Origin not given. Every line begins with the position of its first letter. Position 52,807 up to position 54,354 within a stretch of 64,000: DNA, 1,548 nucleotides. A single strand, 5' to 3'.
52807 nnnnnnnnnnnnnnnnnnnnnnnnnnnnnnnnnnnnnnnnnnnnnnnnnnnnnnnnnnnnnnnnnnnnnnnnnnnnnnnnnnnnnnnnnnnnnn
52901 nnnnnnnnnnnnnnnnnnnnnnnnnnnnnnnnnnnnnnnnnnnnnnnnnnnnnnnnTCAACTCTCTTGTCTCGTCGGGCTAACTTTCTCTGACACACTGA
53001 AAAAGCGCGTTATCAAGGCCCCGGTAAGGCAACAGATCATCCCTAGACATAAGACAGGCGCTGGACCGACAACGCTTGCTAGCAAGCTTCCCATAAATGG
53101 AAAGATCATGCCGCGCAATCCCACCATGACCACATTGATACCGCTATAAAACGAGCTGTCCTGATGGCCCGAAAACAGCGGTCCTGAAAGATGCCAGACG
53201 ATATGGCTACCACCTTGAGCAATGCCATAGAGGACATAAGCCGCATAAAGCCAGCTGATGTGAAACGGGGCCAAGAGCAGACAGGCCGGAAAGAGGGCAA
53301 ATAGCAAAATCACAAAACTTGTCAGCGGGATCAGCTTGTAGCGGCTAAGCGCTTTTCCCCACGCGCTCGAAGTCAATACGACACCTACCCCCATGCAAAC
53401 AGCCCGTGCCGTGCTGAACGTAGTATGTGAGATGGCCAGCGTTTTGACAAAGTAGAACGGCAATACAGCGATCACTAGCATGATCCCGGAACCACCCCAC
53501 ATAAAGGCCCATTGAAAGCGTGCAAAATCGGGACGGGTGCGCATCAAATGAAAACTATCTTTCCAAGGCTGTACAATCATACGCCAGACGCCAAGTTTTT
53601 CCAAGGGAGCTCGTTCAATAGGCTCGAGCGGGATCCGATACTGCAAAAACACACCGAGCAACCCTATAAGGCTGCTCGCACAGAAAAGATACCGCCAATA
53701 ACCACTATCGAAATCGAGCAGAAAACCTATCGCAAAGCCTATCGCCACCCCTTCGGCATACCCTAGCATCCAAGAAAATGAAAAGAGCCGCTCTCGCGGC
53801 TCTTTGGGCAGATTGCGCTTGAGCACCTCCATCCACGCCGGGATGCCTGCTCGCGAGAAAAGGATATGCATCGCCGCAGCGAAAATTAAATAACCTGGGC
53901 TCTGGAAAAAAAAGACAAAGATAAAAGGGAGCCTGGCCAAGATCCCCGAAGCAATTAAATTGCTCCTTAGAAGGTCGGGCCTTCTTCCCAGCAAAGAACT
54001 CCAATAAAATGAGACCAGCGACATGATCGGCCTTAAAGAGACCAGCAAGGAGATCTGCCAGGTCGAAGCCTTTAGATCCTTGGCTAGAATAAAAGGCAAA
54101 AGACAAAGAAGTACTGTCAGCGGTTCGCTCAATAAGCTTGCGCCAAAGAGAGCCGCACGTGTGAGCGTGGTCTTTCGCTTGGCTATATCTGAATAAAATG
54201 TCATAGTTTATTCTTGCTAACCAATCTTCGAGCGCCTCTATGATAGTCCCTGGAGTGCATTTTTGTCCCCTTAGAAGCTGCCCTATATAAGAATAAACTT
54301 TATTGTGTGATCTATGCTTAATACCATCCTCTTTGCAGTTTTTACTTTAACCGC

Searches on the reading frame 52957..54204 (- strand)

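Call 10: search_protein_families(library=pfam, proteins=[window:52957-54204:-], max_evalue=1)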
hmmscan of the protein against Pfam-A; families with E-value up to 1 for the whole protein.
window:52957-54204:- (415 aa): 2 families
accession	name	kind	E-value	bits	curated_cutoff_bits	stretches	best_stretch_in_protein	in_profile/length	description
PF07690.21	MFS_1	-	7e-19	68.4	33.4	2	31-369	14-347/347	Major Facilitator Superfamily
PF22378.1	Tas3-like_N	-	0.18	12.5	26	1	47-91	17-61/73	Tas3-like, N-terminal domain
